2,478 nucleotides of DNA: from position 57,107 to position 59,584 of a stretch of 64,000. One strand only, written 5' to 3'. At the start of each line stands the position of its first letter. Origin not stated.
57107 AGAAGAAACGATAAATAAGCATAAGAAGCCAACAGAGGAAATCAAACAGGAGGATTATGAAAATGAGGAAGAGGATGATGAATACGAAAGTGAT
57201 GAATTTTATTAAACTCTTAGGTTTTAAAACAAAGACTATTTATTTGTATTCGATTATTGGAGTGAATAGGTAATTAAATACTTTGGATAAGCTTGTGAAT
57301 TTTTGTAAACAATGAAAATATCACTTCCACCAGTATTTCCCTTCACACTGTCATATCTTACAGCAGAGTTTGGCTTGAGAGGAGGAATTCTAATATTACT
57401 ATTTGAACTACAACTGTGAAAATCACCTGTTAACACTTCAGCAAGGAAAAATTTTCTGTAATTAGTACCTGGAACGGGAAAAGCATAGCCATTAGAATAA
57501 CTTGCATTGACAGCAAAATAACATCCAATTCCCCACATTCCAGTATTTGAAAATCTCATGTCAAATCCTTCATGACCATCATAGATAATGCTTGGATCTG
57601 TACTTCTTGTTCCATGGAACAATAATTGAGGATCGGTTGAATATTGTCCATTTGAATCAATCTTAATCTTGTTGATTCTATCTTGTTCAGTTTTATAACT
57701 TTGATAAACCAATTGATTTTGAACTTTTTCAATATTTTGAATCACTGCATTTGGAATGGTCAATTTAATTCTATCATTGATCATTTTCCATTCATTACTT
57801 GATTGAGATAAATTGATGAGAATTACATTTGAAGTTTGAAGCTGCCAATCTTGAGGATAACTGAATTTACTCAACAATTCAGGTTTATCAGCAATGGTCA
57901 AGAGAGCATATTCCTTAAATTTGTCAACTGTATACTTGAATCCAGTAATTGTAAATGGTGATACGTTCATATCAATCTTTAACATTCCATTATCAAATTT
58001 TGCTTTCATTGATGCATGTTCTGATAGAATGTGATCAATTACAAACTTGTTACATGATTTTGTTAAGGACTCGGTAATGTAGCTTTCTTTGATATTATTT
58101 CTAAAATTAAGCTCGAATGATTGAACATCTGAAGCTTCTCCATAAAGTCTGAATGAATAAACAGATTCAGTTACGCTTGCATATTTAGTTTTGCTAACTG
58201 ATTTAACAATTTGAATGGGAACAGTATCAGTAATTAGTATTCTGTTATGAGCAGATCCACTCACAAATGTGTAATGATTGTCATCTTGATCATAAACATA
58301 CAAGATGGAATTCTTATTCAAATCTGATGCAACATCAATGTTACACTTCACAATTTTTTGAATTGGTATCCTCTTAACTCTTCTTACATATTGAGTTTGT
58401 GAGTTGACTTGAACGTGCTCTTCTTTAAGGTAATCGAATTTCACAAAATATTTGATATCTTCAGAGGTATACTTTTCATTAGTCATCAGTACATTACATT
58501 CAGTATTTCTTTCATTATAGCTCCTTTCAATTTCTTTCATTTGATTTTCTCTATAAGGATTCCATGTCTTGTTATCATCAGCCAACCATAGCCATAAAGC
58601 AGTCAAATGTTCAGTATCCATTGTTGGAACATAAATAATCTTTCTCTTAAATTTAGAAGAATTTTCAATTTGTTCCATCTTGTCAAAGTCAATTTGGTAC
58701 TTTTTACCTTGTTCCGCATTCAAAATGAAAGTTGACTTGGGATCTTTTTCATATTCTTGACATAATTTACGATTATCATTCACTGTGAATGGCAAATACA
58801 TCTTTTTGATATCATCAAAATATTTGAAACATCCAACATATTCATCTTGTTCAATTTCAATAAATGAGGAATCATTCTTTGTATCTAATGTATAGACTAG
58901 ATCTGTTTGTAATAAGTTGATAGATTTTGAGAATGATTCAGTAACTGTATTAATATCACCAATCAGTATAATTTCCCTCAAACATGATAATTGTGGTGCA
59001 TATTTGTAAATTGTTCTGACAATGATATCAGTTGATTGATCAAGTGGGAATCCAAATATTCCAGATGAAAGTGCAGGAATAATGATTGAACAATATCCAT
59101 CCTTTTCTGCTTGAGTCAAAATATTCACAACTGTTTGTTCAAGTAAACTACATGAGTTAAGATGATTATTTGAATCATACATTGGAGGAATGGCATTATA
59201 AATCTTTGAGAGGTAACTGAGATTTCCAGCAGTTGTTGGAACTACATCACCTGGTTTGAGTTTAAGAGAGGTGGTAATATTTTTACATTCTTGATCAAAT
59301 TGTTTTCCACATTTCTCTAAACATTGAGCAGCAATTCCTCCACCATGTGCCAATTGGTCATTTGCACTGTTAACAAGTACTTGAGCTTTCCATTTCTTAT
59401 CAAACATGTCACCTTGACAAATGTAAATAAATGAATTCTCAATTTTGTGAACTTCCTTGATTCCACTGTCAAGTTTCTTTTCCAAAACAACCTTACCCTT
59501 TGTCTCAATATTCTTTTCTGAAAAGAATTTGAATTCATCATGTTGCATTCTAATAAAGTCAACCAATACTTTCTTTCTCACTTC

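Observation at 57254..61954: Macro-WWE-PARP (H-Y-I) mono-ART with a 215-aa Q/N prion-like N-terminus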

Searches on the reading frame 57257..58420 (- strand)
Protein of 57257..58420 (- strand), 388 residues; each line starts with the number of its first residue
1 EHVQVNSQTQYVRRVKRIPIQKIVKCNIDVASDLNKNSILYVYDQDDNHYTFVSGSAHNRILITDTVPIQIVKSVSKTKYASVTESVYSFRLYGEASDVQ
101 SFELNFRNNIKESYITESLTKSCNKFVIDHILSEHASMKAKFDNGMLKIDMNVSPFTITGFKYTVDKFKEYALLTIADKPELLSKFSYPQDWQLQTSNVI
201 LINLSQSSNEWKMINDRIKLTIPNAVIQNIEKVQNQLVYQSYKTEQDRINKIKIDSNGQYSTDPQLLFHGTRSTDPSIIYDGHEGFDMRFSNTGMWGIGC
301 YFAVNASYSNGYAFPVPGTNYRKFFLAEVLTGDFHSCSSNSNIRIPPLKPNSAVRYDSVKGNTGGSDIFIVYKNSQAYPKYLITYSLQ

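Call 57: find_homologous_proteins(query=window:57257-58420:-, max_evalue=0.001)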
Query window:57257-58420:- (388 aa): 140 proteins with E <= 0.001 among 1977 candidates; the best 120 are listed.
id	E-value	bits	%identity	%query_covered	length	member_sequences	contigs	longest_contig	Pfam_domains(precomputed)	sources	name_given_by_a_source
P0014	5.5e-63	231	33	58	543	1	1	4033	PF00644.27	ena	-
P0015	1.5e-49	187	33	98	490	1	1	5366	PF00644.27,PF02825.27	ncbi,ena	-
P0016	6.4e-49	185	47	51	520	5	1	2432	PF00644.27,PF02825.27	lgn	-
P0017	8.2e-49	185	45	51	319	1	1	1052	PF00644.27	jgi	-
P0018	2.9e-48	183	48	51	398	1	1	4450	PF00644.27,PF00076.29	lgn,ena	-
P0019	6.6e-48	182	40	61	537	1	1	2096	PF00644.27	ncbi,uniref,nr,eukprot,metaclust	ncbi:poly adp-ribose polymerase member 14-like protein [Stylonychia lemnae]|uniref:Poly [ADP-ribose]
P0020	9.1e-47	178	47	51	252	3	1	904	PF00644.27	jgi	jgi:hypothetical protein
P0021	2.1e-46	177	45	51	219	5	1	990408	PF00644.27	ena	-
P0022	6.8e-46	175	43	55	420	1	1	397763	PF00644.27,PF00076.29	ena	-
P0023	6.8e-46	175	43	51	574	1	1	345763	PF00644.27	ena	-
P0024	9.8e-46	175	45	54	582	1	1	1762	PF00644.27,PF02825.27,PF01661.28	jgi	-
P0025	1.3e-45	174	43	52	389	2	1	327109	PF00644.27,PF02825.27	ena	-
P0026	1.7e-45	174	42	52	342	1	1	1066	PF00644.27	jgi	-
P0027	2.8e-45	173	39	59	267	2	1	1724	PF00644.27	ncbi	-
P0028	2.9e-45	173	38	58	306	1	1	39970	PF00644.27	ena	-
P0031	2.6e-44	170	35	76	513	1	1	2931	PF00644.27,PF02825.27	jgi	jgi:hypothetical protein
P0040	5.0e-42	162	45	52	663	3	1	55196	PF00644.27,PF02825.27,PF01661.28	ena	-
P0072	2.3e-39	154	34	75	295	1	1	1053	PF00644.27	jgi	jgi:hypothetical protein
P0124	7.3e-32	129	28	80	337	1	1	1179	PF00644.27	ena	-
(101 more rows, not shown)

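Call 60: search_protein_families(library=pfam, proteins=[P0014, P0015, P0031, P0072, P0124, P0024, P0040, P0019], max_evalue=1)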
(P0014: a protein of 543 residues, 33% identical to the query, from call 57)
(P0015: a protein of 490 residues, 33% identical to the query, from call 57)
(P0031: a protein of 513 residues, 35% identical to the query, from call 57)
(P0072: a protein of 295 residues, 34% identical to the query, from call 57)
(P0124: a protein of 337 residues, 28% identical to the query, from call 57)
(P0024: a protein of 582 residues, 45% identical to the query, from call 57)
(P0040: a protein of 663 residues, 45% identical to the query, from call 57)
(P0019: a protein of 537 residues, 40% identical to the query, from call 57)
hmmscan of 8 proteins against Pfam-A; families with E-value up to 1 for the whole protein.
P0014 (543 aa): 1 family
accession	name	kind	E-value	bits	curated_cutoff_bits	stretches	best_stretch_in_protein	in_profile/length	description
PF00644.27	PARP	-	6.2e-24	85.1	26.7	2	366-542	4-197/199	Poly(ADP-ribose) polymerase catalytic domain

P0015 (490 aa): 5 families
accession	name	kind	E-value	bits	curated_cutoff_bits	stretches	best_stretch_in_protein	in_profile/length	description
PF02825.26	WWE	-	8.2e-29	100.2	21.1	2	35-99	1-67/67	WWE domain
PF00644.27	PARP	-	6.1e-15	55.7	26.7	1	309-453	4-148/199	Poly(ADP-ribose) polymerase catalytic domain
PF23467.1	WWE_5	-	0.00043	21.3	24.9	1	43-95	15-67/80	WWE domain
PF23463.1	WWE_2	-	0.023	16.1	25.3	0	116-140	24-48/94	WWE domain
PF13151.12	DUF3990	-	0.11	12.7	32.2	0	49-94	30-75/152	Protein of unknown function (DUF3990)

P0031 (513 aa): 3 families
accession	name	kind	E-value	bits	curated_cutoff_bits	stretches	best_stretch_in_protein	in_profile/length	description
PF00644.27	PARP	-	4.3e-19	69.3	26.7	1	335-471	3-139/199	Poly(ADP-ribose) polymerase catalytic domain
PF02825.26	WWE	-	3.9e-15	56.4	21.1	1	37-110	1-67/67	WWE domain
PF22280.2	VtrC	-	0.13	13.2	27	1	67-115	42-90/126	VtrC lipocalin-like domain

P0072 (295 aa): 2 families
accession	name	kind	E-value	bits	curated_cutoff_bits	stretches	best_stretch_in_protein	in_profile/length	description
PF00644.27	PARP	-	1e-17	64.8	26.7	1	118-293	1-198/199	Poly(ADP-ribose) polymerase catalytic domain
PF24234.1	KH_BICC1_1st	-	0.074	13.8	27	1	52-83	46-76/77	BICC1, first type I KH domain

P0124 (337 aa): 2 families
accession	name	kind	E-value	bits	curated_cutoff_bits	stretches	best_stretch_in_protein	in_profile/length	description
PF00644.27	PARP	-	2.1e-18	67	26.7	1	153-334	3-198/199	Poly(ADP-ribose) polymerase catalytic domain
PF21437.2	CbiG-like_linker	-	0.042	14.5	27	1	114-156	27-69/78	CbiG-like, linker domain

P0024 (582 aa): 3 families
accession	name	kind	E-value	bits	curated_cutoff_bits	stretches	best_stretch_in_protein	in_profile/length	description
PF01661.27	Macro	-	5.6e-32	110.6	22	1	30-143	1-117/118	Macro domain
PF00644.27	PARP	-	8.5e-20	71.5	26.7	1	413-532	9-123/199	Poly(ADP-ribose) polymerase catalytic domain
PF02825.26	WWE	-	1.8e-07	31.9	21.1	1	205-278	1-67/67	WWE domain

P0040 (663 aa): 5 families
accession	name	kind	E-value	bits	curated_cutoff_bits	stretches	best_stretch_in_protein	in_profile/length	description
PF01661.27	Macro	-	1.5e-27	96.4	22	1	94-212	1-117/118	Macro domain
PF00644.27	PARP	-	1.5e-11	44.6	26.7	1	484-663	1-198/199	Poly(ADP-ribose) polymerase catalytic domain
PF02825.26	WWE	-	5.8e-09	36.7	21.1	1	279-344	5-66/67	WWE domain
PF24668.1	KH_Vigilin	-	0.0013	18.7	27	1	367-395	21-49/50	Vigilin KH domain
PF24326.1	DUF7496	-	0.039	14.3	27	1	10-85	5-79/115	Domain of unknown function (DUF7496)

P0019 (537 aa): 2 families
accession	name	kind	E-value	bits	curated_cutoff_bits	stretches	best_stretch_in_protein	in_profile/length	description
PF00644.27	PARP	-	3.5e-16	59.8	26.7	1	359-494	1-134/199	Poly(ADP-ribose) polymerase catalytic domain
PF18143.6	HAD_SAK_2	-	0.41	11.4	27.5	1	42-139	28-121/139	HAD domain in Swiss Army Knife RNA repair proteins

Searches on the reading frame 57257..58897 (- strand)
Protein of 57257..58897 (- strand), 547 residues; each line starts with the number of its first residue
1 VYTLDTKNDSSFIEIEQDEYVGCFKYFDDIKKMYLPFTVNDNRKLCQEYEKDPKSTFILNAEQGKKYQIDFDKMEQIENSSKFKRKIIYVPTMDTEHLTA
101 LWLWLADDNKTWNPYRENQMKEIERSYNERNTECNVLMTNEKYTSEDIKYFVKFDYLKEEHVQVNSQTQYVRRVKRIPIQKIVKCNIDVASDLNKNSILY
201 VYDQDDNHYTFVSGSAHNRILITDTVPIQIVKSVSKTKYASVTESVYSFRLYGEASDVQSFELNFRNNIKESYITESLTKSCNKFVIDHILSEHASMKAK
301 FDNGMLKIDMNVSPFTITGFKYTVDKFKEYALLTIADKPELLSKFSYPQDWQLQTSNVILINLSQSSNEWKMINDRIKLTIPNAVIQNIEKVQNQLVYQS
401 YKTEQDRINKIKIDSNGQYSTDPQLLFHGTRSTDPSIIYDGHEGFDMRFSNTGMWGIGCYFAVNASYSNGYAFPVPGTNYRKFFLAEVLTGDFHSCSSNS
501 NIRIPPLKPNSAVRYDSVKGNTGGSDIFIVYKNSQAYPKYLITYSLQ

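Call 44: predict_structure(alignment_id=A3)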
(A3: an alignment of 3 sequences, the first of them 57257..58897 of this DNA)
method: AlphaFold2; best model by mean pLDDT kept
length: 547 residues; sequences in the alignment: 3
mean_pLDDT: 39.5   pTM: 0.27
mean pLDDT of the five models: 39.5, 38.2, 37.5, 35.3, 34.3
residues with pLDDT >= 90: 0; 70-90: 44; 50-70: 81; < 50: 422
segments of 3 or more residues with pLDDT < 50: 1-274, 343-358, 396-472, 488-537
pLDDT, mean of each block of 10 residues (from residue 1): 22 25 21 32 44 42 39 33 30 28 32 40 43 36 31 33 25 24 27 32 31 29 26 24 26 30 35 52 72 63 61 64 59 56 37 40 79 67 75 51 47 32 29 28 26 28 34 60 51 29 25 26 29 44 72
secondary structure, 60 per line:
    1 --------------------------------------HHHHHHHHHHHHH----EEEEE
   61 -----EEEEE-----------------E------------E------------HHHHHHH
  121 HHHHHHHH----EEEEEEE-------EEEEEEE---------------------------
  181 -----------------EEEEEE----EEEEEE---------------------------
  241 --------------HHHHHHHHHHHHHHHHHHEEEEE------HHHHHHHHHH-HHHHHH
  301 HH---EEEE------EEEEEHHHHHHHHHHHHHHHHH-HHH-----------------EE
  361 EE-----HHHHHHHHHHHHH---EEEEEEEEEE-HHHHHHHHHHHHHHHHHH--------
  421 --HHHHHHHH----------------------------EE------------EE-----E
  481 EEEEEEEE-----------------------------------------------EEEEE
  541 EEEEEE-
elements in order: H39-51 E56-60 E66-70 H114-128 E133-139 E147-153 E198-203 E208-213 H255-272 E273-277 H284-293 H295-302 E306-309 E316-320 H321-337 E359-362 H368-380 E384-393 H395-412 H423-430 E480-488 E536-546
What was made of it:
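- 57866..58369 (-): Unassigned region X between WWE2 and the ART (aa 1196-1363). Its C-terminal part (aa ~1262-1356, nt 57887-58171) is a candidate 'strand-G-helix' unit plus a KH-like module with a long helix leading into the ART. AF2 model 2 shows b-a-a-b-b-a at aa ~1292-1356 with pLDDT 52-72 (call 44).
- Tried and rejected: AF2 of the C-terminal half with a 3-sequence alignment: failed (pLDDT 39.5; call 44), so no fold claims for the WWE domains or region X rest on it, apart from a secondary-structure hint.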

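Call 56: fold_search(model_id=the predicted structure, library=pdb)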
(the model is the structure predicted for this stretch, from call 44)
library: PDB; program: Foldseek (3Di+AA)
matches with E <= 10: 431; with E <= 0.001: 61
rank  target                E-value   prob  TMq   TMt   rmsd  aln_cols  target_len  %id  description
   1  6v3w                  1.4e-05  1.00  0.20  0.54  10.6       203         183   27  Human Poly(ADP-Ribose) Polymerase 12, Catalytic fragment with four point mutations in complex with RBN-2397 (released 2020-12-16)
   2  2pqf_F                1.4e-05  1.00  0.18  0.49   9.8       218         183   22  Human Poly(ADP-Ribose) Polymerase 12, Catalytic fragment in complex with an inhibitor 3-Aminobenzoic acid (released 2007-05-15)
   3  4f0e_A                1.6e-05  1.00  0.20  0.50  12.6       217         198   27  Human ADP-RIBOSYLTRANSFERASE 7 (ARTD7/PARP15), CATALYTIC DOMAIN IN COMPLEX WITH STO1102 (released 2012-09-05)
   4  7f42_A                2.1e-05  1.00  0.21  0.50  12.5       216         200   26  PARP15 catalytic domain in complex with Iniparib (released 2022-06-22)
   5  2pqf_D                2.3e-05  1.00  0.21  0.55  11.2       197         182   27  Human Poly(ADP-Ribose) Polymerase 12, Catalytic fragment in complex with an inhibitor 3-Aminobenzoic acid (released 2007-05-15)
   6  2pqf_C                2.8e-05  1.00  0.21  0.54  11.4       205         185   25  Human Poly(ADP-Ribose) Polymerase 12, Catalytic fragment in complex with an inhibitor 3-Aminobenzoic acid (released 2007-05-15)
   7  8xpx_B                3.4e-05  1.00  0.19  0.50  10.8       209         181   25  The Crystal Structure of PARP12 from Biortus. (released 2024-03-06)
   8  4f0e_D                5.0e-05  1.00  0.20  0.50  12.8       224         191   24  Human ADP-RIBOSYLTRANSFERASE 7 (ARTD7/PARP15), CATALYTIC DOMAIN IN COMPLEX WITH STO1102 (released 2012-09-05)
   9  7otf_A                5.0e-05  1.00  0.20  0.50  12.3       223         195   25  PARP15 catalytic domain in complex with OUL213 (released 2021-12-08)
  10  3gey_D                5.7e-05  1.00  0.20  0.50  13.1       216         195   24  Crystal structure of human poly(ADP-ribose) polymerase 15, catalytic fragment in complex with an inhibitor Pj34 (released 2009-03-24)
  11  8zv7_B                6.0e-05  1.00  0.20  0.52  12.7       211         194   27  PARP15 catalytic domain in complex with RBN012759 (released 2026-03-18)
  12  7pwr_A                7.5e-05  1.00  0.21  0.51  12.6       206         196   28  PARP15 catalytic domain in complex with OUL254 (released 2022-05-11)
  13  3gey_A                8.9e-05  1.00  0.20  0.51  12.3       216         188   24  Crystal structure of human poly(ADP-ribose) polymerase 15, catalytic fragment in complex with an inhibitor Pj34 (released 2009-03-24)
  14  7f43_B                9.5e-05  1.00  0.20  0.50  12.6       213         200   26  PARP15 catalytic domain in complex with Niraparib (released 2022-06-22)
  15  7osp_A                9.5e-05  1.00  0.20  0.49  12.7       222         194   24  PARP15 catalytic domain in complex with OUL113 (released 2021-12-08)
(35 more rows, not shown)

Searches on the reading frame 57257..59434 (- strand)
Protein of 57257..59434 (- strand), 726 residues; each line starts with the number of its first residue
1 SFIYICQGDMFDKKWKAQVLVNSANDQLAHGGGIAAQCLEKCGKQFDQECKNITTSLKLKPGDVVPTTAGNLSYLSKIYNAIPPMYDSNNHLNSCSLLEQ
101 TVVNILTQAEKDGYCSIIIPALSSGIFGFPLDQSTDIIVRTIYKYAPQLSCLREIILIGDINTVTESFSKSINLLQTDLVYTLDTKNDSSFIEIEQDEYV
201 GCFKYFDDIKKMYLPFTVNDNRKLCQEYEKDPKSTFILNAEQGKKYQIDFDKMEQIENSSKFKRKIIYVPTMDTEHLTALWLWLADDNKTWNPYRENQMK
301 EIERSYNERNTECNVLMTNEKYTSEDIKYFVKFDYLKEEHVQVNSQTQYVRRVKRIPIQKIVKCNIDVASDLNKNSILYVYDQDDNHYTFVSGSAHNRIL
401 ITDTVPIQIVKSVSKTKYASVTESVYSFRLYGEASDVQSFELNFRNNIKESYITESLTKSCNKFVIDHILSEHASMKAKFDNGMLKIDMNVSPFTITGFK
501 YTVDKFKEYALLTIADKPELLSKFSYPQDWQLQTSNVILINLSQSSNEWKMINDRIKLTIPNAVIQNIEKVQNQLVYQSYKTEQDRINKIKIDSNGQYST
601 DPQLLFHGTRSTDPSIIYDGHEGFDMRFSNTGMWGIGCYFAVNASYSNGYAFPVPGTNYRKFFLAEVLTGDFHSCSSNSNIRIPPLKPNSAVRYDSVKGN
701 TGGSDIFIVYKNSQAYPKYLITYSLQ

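Call 22: find_homologous_proteins(query=window:57257-59434:-, max_evalue=1e-10)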
Query window:57257-59434:- (726 aa): 5 proteins with E <= 1e-10 among 7121 candidates.
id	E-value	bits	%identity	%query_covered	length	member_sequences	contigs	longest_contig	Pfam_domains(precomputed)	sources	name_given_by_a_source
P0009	7.2e-29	119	37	21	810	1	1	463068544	PF01661.28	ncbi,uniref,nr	ncbi:protein mono-ADP-ribosyltransferase PARP9 [Trichosurus vulpecula]|uniref:protein mono-ADP-ribos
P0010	5.0e-22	96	33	24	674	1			PF00644.27,PF01661.28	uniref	uniref:Poly(ADP-ribose) polymerase family member 9 n=1 Tax=Strigops habroptila TaxID=2489341 RepID=A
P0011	1.2e-21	95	35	24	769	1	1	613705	PF00644.27,PF01661.28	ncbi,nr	ncbi:PARP9 polymerase, partial [Eudromia elegans]|nr:PARP9 polymerase [Eudromia elegans]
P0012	9.3e-21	92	35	24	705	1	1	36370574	PF00644.27,PF01661.28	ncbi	ncbi:protein mono-ADP-ribosyltransferase PARP9 [Eudromia elegans]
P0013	3.3e-12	64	38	18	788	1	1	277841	PF01661.28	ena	-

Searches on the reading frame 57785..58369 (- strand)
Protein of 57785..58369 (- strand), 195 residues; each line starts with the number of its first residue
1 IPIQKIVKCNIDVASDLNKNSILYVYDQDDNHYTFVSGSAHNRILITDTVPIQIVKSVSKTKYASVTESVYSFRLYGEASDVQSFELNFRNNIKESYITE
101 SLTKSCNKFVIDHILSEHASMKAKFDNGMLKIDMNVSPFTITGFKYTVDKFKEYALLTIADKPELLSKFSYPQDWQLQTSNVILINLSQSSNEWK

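Call 7: search_protein_families(library=pfam, proteins=[window:57785-58369:-], max_evalue=10)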
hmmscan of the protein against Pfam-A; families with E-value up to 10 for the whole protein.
window:57785-58369:- (195 aa): 2 families
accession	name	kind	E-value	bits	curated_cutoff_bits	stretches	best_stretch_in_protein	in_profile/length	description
PF12080.14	GldM_4th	-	0.11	13.6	24.6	1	115-145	24-53/114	GldM C-terminal domain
PF22066.2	Cep192_D8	-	0.12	13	33.5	1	125-188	35-97/101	Cep192 domain 8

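Call 50: search_solved_structures(query=A5, max_evalue=10)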
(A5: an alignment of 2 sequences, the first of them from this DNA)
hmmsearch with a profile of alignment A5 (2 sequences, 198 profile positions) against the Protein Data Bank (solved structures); distinct sequences matched with E-value up to 10: 1.
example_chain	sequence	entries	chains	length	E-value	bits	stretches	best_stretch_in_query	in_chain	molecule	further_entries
4l3r_A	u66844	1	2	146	1.2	12.1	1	98-156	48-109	Uncharacterized protein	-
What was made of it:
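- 57866..58369 (-): No Pfam or PDB hits on its own (calls 7, 50).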
